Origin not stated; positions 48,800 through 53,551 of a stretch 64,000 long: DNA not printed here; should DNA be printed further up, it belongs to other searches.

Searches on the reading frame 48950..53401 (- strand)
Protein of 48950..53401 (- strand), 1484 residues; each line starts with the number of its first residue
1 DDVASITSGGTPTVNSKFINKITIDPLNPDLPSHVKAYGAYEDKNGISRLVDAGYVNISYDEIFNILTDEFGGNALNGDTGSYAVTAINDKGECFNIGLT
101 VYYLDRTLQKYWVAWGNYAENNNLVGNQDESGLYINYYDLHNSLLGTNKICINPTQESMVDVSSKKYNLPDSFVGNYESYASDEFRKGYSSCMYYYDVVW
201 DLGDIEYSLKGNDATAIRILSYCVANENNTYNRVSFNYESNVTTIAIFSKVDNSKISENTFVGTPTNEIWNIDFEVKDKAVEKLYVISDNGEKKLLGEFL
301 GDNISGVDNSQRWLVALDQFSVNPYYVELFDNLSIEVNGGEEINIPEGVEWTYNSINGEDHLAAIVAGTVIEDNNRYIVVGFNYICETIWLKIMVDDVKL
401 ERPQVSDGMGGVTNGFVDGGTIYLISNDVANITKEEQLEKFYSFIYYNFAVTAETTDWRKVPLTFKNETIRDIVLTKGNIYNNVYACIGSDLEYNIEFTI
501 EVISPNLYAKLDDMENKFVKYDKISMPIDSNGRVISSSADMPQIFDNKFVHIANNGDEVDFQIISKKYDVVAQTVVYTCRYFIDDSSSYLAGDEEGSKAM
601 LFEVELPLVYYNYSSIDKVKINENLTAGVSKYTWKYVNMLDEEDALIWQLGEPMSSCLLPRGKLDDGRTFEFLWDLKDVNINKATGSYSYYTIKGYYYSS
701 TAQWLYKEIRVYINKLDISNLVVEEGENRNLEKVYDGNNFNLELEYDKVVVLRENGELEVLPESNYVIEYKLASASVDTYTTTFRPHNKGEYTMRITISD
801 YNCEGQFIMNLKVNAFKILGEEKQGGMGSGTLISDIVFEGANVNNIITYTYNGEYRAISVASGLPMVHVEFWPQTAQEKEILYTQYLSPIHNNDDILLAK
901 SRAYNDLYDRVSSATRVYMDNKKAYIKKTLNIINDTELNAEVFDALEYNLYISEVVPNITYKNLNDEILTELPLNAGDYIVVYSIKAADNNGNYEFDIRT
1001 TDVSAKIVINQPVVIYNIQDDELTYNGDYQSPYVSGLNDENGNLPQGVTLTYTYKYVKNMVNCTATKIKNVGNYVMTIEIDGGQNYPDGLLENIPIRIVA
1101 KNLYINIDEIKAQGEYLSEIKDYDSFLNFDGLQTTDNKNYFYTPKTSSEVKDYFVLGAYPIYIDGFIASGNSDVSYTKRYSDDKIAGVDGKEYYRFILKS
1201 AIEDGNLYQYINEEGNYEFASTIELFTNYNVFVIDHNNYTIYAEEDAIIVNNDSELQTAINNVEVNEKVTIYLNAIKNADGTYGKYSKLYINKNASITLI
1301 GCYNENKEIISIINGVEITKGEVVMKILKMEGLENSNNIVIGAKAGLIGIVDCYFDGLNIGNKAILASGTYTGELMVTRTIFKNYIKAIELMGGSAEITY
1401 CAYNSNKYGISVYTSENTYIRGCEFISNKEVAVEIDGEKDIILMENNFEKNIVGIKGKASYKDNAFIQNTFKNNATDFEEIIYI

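Call 7: search_protein_families(library=pfam, proteins=[window:48950-53401:-], max_evalue=0.1)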
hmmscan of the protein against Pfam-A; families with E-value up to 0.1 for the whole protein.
window:48950-53401:- (1484 aa): 3 families
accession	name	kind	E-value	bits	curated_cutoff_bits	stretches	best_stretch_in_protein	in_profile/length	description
PF13229.12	Beta_helix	-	9.2e-07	29.1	25.9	1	1375-1475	11-114/158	Right handed beta helix region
PF01696.23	Adeno_E1B_55K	-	0.0028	16.8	24.5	1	1406-1467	157-219/387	Adenovirus EB1 55K protein / large t-antigen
PF13584.12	BatD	-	0.0072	17.4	24.1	0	732-794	6-71/92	BatD DUF11 like domain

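Call 93: search_protein_families(library=ncbifam, proteins=[window:48950-53401:-], max_evalue=0.01)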
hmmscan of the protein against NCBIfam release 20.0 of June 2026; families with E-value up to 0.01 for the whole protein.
window:48950-53401:- (1484 aa): 0 families

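Call 94: search_protein_families(library=phrogs, proteins=[window:48950-53401:-], max_evalue=0.01)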
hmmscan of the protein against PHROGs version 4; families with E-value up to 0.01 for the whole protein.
window:48950-53401:- (1484 aa): 0 families
